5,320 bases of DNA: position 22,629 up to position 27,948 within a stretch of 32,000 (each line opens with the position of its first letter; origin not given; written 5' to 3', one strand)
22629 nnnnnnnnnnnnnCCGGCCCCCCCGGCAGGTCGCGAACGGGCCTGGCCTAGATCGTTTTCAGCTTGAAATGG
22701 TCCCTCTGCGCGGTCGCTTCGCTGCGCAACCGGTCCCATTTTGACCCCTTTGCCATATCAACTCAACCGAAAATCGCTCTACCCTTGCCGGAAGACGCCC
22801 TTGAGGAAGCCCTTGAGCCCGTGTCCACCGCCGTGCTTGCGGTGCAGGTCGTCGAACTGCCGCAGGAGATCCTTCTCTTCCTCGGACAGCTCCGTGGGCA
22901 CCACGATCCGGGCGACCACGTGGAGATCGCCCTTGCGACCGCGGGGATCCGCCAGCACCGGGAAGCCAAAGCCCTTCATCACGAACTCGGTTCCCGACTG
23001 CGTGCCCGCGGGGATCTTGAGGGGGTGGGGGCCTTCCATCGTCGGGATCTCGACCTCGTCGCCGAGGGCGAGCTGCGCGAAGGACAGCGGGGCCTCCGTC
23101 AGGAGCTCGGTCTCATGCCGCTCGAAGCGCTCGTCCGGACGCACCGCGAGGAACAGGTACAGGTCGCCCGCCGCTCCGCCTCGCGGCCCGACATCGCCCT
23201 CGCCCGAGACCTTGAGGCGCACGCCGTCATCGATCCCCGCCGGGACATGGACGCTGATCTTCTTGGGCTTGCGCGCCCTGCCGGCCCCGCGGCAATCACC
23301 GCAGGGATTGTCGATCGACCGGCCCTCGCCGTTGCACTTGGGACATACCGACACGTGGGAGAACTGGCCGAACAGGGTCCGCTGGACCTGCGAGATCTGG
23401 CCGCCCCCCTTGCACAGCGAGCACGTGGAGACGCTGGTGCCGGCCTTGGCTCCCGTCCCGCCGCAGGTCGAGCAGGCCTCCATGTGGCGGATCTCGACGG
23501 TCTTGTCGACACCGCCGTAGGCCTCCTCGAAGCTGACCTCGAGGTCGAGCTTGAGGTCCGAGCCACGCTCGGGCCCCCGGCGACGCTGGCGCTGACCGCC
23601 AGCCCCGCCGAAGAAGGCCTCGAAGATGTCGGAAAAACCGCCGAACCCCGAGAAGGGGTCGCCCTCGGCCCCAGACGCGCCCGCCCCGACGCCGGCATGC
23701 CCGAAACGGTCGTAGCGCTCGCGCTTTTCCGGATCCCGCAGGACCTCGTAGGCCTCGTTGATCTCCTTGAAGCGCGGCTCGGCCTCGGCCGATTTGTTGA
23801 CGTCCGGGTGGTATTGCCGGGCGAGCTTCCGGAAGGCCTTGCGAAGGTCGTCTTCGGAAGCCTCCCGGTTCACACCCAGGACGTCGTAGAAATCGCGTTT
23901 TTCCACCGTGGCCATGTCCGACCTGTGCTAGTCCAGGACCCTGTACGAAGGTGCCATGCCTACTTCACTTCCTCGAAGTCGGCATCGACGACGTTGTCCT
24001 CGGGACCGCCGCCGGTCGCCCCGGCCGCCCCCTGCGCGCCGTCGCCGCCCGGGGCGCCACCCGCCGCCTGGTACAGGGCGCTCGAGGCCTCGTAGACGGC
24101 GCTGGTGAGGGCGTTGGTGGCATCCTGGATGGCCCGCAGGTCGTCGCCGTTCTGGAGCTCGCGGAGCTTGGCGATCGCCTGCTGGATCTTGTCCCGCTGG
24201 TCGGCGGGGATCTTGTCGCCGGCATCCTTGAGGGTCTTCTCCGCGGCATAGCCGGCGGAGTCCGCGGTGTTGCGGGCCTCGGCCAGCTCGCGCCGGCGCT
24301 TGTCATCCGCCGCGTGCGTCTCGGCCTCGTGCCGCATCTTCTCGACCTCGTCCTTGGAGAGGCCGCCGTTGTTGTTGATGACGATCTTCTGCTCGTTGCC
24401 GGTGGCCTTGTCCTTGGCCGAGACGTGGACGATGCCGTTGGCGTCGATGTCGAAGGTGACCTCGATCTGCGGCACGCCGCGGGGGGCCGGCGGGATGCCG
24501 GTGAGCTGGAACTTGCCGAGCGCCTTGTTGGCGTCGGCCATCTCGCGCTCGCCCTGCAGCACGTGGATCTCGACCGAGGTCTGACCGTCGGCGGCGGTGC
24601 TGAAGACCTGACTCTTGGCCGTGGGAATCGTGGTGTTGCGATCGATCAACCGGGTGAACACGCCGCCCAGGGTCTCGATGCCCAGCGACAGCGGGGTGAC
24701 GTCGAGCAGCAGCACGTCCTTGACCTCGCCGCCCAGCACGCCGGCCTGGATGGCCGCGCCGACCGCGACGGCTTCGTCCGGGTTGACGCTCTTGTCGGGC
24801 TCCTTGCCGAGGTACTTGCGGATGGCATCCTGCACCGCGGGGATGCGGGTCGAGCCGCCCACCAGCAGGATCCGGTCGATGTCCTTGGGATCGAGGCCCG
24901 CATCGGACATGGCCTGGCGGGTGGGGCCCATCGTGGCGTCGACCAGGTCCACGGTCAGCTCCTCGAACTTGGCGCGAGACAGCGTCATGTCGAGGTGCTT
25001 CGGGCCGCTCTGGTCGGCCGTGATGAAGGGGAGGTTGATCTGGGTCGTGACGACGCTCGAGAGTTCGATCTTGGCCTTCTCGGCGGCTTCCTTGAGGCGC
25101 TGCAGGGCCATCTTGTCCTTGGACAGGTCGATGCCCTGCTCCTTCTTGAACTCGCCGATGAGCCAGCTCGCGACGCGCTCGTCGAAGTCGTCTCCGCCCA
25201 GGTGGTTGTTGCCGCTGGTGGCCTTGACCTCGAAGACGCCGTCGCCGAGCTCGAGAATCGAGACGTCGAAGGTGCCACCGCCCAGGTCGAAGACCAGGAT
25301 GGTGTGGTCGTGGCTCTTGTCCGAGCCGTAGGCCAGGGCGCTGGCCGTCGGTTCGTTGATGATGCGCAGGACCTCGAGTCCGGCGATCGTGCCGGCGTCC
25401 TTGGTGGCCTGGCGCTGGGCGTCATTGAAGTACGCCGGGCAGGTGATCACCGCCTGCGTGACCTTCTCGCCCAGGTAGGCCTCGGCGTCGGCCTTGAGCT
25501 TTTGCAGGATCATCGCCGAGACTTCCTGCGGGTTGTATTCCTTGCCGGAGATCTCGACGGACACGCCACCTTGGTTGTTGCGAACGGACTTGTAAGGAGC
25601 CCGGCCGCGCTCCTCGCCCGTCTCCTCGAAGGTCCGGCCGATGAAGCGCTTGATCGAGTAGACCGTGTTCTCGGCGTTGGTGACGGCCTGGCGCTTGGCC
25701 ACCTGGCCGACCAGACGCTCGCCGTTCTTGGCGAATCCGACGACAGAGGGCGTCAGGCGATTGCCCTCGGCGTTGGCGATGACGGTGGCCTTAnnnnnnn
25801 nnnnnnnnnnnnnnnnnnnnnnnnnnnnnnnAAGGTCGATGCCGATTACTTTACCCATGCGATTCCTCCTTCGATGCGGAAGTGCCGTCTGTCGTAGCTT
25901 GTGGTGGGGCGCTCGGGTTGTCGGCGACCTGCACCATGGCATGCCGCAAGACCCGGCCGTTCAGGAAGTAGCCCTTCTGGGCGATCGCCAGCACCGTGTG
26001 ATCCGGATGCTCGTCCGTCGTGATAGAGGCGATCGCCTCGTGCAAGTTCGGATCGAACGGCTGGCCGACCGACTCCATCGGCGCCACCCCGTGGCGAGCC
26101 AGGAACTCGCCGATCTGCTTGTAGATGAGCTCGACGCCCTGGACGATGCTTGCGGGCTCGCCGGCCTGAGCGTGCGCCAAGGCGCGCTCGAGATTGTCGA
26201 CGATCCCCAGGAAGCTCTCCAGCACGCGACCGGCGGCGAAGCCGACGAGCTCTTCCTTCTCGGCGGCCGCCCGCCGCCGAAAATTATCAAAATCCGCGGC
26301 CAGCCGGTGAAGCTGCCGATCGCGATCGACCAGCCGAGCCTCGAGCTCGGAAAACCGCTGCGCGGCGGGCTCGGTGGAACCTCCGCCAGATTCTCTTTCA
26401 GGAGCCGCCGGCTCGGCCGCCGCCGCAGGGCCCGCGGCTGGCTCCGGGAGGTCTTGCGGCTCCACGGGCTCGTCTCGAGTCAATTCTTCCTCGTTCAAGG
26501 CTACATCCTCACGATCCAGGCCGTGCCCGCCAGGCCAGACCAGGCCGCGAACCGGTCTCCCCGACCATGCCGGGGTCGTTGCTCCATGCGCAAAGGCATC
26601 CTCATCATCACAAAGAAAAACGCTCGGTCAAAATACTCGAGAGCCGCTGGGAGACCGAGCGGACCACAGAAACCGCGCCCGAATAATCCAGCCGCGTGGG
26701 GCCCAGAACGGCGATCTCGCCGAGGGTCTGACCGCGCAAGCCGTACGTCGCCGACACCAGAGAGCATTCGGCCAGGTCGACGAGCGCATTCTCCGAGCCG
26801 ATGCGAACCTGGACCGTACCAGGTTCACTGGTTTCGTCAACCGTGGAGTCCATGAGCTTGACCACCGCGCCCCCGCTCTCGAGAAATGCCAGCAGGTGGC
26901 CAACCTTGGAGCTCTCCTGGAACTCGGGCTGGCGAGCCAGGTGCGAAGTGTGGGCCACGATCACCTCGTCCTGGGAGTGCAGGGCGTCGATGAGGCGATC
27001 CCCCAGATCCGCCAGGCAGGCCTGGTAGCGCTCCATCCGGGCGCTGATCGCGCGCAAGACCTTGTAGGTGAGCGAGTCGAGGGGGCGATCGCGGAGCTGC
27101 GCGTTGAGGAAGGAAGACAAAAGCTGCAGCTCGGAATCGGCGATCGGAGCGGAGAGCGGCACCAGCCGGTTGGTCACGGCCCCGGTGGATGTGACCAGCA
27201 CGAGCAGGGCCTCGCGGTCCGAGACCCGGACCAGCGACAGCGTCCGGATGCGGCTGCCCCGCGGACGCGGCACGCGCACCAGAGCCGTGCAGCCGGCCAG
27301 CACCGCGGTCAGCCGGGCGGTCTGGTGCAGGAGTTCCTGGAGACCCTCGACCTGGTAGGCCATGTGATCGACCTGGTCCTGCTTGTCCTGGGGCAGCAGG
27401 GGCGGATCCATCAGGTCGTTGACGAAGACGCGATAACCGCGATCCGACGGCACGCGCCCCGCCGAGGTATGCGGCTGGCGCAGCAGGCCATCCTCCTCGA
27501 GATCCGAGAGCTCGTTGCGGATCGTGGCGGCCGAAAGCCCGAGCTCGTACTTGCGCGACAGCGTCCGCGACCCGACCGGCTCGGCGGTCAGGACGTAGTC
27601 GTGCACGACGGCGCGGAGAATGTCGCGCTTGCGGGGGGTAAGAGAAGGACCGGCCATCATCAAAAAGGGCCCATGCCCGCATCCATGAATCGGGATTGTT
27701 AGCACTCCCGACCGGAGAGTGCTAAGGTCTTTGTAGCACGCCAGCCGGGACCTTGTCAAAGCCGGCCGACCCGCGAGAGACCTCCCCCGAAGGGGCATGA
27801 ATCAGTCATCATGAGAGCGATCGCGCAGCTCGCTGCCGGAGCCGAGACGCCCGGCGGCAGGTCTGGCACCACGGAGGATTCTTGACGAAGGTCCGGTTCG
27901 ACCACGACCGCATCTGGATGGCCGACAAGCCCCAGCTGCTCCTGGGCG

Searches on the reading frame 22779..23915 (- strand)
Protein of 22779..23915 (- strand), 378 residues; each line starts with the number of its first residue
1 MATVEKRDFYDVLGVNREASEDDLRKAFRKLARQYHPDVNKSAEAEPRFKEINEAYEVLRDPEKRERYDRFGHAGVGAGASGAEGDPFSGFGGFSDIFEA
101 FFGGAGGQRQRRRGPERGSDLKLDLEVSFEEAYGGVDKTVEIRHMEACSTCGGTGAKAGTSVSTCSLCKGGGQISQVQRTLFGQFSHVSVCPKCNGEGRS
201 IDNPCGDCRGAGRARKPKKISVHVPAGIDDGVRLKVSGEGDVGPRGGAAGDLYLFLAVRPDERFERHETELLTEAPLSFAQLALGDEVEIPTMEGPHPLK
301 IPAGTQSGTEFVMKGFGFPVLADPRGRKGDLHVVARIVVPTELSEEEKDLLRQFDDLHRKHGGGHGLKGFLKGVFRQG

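Call 11: search_protein_families(library=pfam, proteins=[window:22779-23915:-], max_evalue=0.001)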
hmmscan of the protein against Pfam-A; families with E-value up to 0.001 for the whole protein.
window:22779-23915:- (378 aa): 3 families
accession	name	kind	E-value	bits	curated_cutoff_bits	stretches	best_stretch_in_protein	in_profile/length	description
PF01556.23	DnaJ_C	-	2e-42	145.2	26.6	1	122-340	2-152/152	DnaJ C terminal domain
PF00226.36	DnaJ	-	1e-26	93.2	27.8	1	8-69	1-63/63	DnaJ domain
PF00684.25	DnaJ_CXXCXGXG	-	2.4e-15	57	32.7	1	148-212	1-65/65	DnaJ central domain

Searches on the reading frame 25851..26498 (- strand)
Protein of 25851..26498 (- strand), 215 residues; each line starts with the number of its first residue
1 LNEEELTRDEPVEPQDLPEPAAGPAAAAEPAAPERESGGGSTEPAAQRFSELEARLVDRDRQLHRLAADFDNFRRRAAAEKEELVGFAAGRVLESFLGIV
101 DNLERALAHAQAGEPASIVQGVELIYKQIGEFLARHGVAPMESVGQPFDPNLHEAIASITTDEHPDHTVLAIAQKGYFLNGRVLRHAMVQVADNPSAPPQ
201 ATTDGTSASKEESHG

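Call 97: search_protein_families(library=pfam, proteins=[window:25851-26498:-], max_evalue=0.00001)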
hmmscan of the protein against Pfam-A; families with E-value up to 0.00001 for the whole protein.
window:25851-26498:- (215 aa): 1 family
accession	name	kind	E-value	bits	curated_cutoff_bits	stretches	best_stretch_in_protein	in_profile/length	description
PF01025.24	GrpE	-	2e-43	148.4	25.8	1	45-192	16-164/165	GrpE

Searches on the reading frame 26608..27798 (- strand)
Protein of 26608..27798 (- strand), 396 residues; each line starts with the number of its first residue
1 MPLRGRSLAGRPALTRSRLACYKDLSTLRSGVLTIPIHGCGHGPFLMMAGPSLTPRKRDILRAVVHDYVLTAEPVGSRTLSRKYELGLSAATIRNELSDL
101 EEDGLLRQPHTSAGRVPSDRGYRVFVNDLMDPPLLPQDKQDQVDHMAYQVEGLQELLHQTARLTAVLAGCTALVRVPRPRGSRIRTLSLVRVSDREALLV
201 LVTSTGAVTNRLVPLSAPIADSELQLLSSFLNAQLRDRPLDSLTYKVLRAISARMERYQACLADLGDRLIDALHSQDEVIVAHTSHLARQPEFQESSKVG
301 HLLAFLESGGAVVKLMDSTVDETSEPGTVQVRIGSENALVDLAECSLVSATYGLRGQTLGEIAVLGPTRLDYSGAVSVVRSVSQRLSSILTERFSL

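Call 11: search_protein_families(library=pfam, proteins=[window:26608-27798:-], max_evalue=0.001)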
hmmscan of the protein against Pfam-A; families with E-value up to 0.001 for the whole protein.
window:26608-27798:- (396 aa): 1 family
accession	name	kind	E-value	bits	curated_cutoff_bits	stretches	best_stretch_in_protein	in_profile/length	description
PF01628.27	HrcA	-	1.3e-54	185.9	22.2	1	155-375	2-214/215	HrcA protein C terminal domain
